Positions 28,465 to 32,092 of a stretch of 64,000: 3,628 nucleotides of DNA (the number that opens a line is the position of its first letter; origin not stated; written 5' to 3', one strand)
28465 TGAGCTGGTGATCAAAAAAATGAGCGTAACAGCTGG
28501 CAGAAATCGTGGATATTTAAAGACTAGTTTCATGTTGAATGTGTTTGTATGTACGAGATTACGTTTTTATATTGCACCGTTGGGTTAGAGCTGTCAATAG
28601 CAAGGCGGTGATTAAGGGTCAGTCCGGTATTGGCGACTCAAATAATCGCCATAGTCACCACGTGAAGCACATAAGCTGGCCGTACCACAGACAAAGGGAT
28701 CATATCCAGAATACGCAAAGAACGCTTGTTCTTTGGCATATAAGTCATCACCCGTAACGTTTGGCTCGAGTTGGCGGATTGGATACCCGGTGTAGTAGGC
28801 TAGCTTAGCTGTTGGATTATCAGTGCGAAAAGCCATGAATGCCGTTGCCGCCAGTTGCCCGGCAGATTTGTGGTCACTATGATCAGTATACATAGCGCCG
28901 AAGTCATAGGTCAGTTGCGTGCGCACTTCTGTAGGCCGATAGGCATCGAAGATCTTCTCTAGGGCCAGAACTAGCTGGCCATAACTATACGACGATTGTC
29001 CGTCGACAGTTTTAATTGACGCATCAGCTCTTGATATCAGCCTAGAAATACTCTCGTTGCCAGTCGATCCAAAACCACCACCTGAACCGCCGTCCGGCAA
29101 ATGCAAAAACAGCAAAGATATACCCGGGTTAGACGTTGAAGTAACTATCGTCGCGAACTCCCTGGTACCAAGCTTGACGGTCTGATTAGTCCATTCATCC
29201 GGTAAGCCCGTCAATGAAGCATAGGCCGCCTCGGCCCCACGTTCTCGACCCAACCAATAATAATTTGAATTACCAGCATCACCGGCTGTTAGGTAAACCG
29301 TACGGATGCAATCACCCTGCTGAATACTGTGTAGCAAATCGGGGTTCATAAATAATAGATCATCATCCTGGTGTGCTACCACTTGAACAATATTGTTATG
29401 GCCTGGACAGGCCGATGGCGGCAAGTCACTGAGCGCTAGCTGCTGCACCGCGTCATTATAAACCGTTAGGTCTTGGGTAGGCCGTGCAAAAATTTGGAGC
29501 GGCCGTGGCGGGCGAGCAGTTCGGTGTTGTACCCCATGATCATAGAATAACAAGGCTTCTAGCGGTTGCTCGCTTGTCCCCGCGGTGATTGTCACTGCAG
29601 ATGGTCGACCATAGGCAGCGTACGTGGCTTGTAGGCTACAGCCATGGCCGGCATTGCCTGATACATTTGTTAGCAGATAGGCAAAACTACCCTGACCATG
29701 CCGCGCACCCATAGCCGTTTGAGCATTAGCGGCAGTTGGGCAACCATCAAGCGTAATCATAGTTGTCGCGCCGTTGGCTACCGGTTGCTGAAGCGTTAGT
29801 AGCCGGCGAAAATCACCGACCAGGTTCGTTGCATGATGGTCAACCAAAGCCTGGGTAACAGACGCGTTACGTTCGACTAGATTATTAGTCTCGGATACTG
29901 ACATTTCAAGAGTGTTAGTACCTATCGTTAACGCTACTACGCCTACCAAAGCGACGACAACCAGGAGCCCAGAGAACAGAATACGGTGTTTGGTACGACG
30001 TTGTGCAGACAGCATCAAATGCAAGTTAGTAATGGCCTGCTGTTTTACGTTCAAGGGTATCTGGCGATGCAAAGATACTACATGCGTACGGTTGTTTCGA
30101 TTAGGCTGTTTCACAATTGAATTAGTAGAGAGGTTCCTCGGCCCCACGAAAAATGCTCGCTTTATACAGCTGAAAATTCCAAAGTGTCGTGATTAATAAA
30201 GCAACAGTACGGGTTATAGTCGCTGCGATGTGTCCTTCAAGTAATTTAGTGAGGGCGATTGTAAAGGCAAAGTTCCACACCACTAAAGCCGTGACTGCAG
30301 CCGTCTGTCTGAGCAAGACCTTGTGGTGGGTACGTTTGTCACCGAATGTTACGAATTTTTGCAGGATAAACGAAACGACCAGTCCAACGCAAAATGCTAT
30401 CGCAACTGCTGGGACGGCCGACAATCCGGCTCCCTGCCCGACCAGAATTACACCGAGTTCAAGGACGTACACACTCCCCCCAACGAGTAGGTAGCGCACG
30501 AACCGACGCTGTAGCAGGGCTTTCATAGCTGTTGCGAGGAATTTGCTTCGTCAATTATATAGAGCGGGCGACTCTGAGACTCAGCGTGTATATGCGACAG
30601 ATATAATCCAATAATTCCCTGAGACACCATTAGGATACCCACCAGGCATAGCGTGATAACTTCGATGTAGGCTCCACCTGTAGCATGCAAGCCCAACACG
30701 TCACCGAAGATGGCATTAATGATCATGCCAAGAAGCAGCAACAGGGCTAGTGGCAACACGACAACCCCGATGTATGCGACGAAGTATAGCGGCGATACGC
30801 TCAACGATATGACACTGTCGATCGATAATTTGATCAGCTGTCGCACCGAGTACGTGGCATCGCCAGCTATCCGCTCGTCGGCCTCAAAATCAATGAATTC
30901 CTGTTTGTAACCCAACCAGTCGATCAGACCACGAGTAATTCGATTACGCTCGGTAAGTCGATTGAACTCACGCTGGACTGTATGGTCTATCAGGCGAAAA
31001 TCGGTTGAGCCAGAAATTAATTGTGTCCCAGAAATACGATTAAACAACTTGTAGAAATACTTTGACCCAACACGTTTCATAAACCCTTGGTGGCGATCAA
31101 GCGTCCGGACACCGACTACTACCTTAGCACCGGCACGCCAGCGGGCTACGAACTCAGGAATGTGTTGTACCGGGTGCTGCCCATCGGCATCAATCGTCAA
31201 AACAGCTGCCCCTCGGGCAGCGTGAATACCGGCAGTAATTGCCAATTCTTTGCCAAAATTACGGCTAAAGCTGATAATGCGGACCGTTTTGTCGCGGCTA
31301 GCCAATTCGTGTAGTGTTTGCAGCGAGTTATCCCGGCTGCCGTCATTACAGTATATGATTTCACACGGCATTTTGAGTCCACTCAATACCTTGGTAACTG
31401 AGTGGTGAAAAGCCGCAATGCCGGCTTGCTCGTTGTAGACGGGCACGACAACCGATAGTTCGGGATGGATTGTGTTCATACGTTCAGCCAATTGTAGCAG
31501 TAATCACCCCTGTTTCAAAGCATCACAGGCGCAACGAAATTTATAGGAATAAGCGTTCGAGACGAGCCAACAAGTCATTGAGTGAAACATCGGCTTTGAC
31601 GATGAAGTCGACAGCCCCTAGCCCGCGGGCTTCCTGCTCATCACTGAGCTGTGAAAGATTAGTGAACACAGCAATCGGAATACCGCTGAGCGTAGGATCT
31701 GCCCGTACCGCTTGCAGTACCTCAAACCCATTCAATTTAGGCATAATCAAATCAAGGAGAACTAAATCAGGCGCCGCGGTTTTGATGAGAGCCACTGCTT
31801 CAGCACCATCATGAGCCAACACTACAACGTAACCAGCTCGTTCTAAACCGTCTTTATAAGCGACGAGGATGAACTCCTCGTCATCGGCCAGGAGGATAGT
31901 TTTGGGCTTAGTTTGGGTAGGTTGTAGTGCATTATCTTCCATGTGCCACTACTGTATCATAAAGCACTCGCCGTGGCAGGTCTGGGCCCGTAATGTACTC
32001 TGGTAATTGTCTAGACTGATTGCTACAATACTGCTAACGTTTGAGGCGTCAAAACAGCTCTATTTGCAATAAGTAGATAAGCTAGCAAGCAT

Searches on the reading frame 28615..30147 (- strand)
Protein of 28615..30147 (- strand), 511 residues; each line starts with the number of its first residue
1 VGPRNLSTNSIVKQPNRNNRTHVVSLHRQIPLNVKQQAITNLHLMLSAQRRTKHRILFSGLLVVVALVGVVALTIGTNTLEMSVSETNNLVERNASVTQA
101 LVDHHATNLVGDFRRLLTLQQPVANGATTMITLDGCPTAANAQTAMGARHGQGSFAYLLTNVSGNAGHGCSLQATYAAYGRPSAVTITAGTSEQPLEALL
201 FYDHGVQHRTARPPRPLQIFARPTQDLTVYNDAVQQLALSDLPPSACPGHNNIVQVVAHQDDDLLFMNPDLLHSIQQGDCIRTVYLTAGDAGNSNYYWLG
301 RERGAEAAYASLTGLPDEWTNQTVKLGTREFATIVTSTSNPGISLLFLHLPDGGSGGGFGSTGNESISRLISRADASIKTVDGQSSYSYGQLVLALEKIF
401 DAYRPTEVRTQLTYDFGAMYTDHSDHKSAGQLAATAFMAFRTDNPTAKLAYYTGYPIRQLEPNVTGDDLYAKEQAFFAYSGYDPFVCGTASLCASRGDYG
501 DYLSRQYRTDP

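Call 15: search_protein_families(library=pfam, proteins=[window:28615-30147:-], max_evalue=0.001)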
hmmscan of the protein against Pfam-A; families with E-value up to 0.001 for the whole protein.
window:28615-30147:- (511 aa): 1 family
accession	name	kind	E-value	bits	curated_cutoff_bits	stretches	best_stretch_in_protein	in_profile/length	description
PF02585.22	PIG-L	-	2.5e-12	47.9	28.2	1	255-436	2-128/129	GlcNAc-PI de-N-acetylase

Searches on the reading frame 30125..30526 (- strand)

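Call 15: search_protein_families(library=pfam, proteins=[window:30125-30526:-], max_evalue=0.001)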
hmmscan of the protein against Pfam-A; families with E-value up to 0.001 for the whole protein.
window:30125-30526:- (134 aa): 1 family
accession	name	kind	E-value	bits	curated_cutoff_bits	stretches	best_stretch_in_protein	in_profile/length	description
PF04138.20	GtrA_DPMS_TM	-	1.9e-13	51.1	26.1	1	11-126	1-117/117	GtrA/DPMS, transmembrane domain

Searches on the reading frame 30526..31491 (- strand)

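Call 15: search_protein_families(library=pfam, proteins=[window:30526-31491:-], max_evalue=0.001)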
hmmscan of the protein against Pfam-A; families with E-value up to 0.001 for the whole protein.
window:30526-31491:- (322 aa): 2 families
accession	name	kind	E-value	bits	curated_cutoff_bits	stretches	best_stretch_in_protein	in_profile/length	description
PF00535.33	Glycos_transf_2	-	1.2e-27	97.3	23.3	1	13-168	1-159/168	Glycosyl transferase family 2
PF13641.12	Glyco_tranf_2_3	-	3e-06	27.8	27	1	10-161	1-155/230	Glycosyltransferase like family 2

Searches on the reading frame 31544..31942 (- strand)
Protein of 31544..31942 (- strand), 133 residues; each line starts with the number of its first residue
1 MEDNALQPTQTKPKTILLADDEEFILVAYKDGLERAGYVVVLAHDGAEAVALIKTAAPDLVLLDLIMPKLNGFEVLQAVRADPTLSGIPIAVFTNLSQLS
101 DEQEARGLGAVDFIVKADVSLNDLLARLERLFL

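Call 15: search_protein_families(library=pfam, proteins=[window:31544-31942:-], max_evalue=0.001)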
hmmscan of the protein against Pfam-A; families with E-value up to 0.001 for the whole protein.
window:31544-31942:- (133 aa): 1 family
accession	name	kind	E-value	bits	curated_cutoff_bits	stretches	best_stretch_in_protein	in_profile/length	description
PF00072.30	Response_reg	-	6.1e-23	81.6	30.2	1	16-128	1-110/111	Response regulator receiver domain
